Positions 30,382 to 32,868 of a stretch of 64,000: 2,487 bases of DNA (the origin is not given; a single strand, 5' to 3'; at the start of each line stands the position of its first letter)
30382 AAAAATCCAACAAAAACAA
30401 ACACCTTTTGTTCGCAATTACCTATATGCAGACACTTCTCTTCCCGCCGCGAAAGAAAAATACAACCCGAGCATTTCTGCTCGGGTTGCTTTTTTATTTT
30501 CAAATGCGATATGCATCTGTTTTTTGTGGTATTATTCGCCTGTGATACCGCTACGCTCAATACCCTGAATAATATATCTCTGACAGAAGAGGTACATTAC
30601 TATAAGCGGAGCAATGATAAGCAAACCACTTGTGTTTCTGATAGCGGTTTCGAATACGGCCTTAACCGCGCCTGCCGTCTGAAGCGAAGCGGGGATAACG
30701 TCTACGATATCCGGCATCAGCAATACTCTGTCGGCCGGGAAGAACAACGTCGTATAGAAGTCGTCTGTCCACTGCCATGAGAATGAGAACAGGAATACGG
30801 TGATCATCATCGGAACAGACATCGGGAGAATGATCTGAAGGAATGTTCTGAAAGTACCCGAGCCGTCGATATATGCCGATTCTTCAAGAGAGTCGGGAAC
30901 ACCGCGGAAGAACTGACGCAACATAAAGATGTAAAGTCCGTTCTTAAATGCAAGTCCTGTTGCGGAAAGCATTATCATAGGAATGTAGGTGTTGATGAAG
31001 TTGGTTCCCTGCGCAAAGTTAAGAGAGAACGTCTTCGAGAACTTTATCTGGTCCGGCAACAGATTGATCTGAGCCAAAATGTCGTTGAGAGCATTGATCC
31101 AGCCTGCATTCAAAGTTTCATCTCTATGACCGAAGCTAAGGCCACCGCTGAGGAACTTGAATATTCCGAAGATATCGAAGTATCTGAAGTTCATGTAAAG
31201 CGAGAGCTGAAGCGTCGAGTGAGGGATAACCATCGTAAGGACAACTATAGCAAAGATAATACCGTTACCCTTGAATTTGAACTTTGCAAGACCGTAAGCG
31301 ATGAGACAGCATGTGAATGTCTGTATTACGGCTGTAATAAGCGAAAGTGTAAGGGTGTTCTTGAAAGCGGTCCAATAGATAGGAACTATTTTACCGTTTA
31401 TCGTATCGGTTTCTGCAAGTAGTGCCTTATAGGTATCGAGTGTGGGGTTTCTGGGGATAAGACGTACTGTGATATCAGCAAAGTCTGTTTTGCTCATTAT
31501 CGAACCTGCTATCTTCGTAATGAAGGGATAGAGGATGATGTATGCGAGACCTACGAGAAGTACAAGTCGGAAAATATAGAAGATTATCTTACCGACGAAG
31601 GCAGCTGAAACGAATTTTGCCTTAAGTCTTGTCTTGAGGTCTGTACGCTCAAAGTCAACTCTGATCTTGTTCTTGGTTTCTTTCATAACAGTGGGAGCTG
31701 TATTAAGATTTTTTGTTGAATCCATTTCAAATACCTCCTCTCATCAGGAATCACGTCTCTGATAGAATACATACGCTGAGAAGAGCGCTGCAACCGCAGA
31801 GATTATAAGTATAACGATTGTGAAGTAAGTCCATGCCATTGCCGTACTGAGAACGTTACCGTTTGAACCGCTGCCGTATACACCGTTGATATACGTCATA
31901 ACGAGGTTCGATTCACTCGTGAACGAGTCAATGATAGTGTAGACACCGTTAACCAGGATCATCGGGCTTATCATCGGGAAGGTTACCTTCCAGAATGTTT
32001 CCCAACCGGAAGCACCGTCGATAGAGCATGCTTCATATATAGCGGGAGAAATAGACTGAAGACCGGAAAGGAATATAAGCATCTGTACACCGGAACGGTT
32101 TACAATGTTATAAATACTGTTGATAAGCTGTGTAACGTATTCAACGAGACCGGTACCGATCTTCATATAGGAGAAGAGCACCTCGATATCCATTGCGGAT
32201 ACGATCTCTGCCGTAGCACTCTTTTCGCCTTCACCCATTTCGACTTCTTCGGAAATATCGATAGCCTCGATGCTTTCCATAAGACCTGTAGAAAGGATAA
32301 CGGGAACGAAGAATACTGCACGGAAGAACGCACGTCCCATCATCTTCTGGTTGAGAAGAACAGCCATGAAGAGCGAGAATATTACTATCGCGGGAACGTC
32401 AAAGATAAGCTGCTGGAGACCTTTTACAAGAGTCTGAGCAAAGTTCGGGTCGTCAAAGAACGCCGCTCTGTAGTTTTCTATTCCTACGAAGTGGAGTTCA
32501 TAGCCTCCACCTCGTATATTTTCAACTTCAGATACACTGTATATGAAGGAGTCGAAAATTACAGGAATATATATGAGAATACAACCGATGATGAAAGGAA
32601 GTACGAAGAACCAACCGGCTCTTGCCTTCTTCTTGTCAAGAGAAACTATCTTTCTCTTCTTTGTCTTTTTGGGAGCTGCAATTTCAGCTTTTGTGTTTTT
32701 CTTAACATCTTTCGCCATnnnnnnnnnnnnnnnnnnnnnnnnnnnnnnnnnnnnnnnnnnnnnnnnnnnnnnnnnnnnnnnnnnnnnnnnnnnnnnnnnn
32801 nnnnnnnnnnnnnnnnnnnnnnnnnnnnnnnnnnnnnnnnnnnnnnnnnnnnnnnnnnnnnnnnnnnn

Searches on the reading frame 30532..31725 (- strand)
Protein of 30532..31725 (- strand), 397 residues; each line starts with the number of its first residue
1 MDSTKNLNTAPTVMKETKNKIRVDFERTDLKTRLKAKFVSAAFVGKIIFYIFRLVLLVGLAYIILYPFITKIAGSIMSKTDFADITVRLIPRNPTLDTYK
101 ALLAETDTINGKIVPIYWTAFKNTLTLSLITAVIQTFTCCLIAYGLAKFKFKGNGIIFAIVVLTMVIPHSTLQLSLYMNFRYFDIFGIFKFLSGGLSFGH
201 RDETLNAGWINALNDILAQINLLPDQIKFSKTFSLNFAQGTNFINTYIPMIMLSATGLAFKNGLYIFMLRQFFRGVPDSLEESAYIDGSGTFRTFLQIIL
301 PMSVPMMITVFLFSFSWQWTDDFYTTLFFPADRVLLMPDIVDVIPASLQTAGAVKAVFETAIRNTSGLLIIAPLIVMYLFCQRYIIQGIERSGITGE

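Call 5: search_protein_families(library=pfam, proteins=[window:30532-31725:-], max_evalue=0.1)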
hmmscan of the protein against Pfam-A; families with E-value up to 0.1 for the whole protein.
window:30532-31725:- (397 aa): 2 families
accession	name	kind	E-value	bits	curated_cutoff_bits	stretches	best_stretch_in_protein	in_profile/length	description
PF00528.27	BPD_transp_1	-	1.7e-07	31.6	26.4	1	142-329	4-132/184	Binding-protein-dependent transport system inner membrane component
PF11125.13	Phage_MS2_lysis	-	0.051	14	25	0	116-139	25-48/54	Bacteriophage MS2, lysis protein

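Call 6: search_protein_families(library=ncbifam, proteins=[window:30532-31725:-], max_evalue=0.1)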
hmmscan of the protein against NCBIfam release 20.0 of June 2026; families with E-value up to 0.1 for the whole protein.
window:30532-31725:- (397 aa): 14 families
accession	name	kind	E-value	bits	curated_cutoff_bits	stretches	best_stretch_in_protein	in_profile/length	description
NF008231.0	PRK10998.1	equivalog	4.8e-20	72.3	261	2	244-394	147-294/296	maltose ABC transporter permease MalG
NF008210.0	PRK10973.1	equivalog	3.4e-15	56.5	297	2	265-389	158-276/281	sn-glycerol-3-phosphate ABC transporter permease UgpE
TIGR01581.1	Mo_ABC_porter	hypoth_equivalog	2.6e-12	46.7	210.3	2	119-187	17-89/225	ABC transporter permease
NF040932.1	ABC_arch_GlcU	equivalog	5.9e-12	45.8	340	2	239-393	125-268/272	glucose ABC transporter permease GlcU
TIGR02141.1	modB_ABC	equivalog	9.1e-10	38.5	182.6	2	267-316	97-146/208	molybdate ABC transporter permease subunit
NF040839.1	tungstate_WtpB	equivalog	2.8e-09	37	340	2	117-186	42-111/251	tungstate ABC transporter permease WtpB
NF006939.0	PRK09421.1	equivalog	3.7e-08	33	262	2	264-329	107-171/230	molybdate ABC transporter permease subunit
TIGR02139.1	permease_CysT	equivalog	2.8e-07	30.4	246.1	2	119-177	50-108/265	sulfate ABC transporter permease subunit CysT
NF007047.0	PRK09500.1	equivalog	3.9e-07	30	326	1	119-185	58-124/257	spermidine/putrescine ABC transporter permease PotC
TIGR00969.1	3a0106s02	subfamily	3.9e-05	23.2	240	1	115-177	57-119/272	sulfate ABC transporter permease subunit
NF008232.0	PRK10999.1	equivalog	0.00036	19.4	392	1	250-315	377-444/520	maltose ABC transporter permease MalF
NF007852.0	PRK10561.1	equivalog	0.00039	20.4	335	1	267-323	176-231/295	sn-glycerol-3-phosphate ABC transporter permease UgpA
NF008208.0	PRK10971.1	equivalog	0.00064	19.3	415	1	118-187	57-126/277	sulfate/thiosulfate ABC transporter permease CysT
NF007889.0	PRK10592.1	equivalog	0.012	15.2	476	1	269-325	159-214/281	putrescine ABC transporter permease PotI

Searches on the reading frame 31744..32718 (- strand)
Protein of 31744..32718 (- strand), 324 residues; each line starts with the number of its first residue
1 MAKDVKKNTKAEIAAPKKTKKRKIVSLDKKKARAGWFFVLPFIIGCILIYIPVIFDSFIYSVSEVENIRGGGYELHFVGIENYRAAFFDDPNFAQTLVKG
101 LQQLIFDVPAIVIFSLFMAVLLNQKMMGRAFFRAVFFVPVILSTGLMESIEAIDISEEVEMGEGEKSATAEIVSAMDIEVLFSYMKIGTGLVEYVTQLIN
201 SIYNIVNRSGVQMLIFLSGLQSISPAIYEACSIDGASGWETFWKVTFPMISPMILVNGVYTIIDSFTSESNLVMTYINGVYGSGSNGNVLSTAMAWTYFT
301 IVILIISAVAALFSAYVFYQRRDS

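Call 5: search_protein_families(library=pfam, proteins=[window:31744-32718:-], max_evalue=0.1)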
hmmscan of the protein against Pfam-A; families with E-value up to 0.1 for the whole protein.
window:31744-32718:- (324 aa): 1 family
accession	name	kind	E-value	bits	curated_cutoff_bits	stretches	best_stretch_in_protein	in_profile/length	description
PF00528.27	BPD_transp_1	-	1.2e-10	41.9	26.4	1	212-321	68-181/184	Binding-protein-dependent transport system inner membrane component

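Call 6: search_protein_families(library=ncbifam, proteins=[window:31744-32718:-], max_evalue=0.1)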
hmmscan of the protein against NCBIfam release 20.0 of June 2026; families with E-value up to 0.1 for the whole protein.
window:31744-32718:- (324 aa): 16 families
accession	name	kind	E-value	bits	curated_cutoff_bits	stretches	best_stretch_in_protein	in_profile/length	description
NF007852.0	PRK10561.1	equivalog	2e-11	44.3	335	1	36-309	15-282/295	sn-glycerol-3-phosphate ABC transporter permease UgpA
NF040932.1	ABC_arch_GlcU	equivalog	1.6e-06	27.9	340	1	206-266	145-202/272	glucose ABC transporter permease GlcU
NF008232.0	PRK10999.1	equivalog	8.1e-06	24.8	392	1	213-253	390-432/520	maltose ABC transporter permease MalF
TIGR00969.1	3a0106s02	subfamily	1.3e-05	24.8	240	1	89-259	55-204/272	sulfate ABC transporter permease subunit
TIGR03262.1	PhnU2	equivalog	5.5e-05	22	593.25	1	194-277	406-489/546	putative 2-aminoethylphosphonate ABC transporter permease subunit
TIGR01581.1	Mo_ABC_porter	hypoth_equivalog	0.00036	20.1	210.3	1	215-262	121-168/225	ABC transporter permease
TIGR03226.1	PhnU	equivalog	0.00044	19.8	283.45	1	216-262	198-244/311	2-aminoethylphosphonate ABC transporter permease subunit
TIGR02141.1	modB_ABC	equivalog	0.0011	18.7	182.6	1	220-258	103-141/208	molybdate ABC transporter permease subunit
NF011624.0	PRK15050.1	equivalog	0.0011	18.2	247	0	217-262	181-226/297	2-aminoethylphosphonate ABC transporter permease subunit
TIGR02140.1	permease_CysW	equivalog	0.0018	17.8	329.1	1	79-253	32-185/261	sulfate ABC transporter permease subunit CysW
NF008231.0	PRK10998.1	equivalog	0.0024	17.5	261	1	219-267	180-228/296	maltose ABC transporter permease MalG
NF043074.1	MMSYN1_0196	equivalog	0.003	16.9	350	1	217-277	158-216/277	spermidine/putrescine ABC transporter permease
NF040931.1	ABC_arch_GlcT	equivalog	0.0034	17.1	360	1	204-311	150-251/278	glucose ABC transporter permease GlcT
TIGR03416.1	ABC_choXWV_perm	equivalog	0.0035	16.9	363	1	219-285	172-235/267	choline ABC transporter permease subunit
NF008208.0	PRK10971.1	equivalog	0.014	14.9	415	1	112-265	75-208/277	sulfate/thiosulfate ABC transporter permease CysT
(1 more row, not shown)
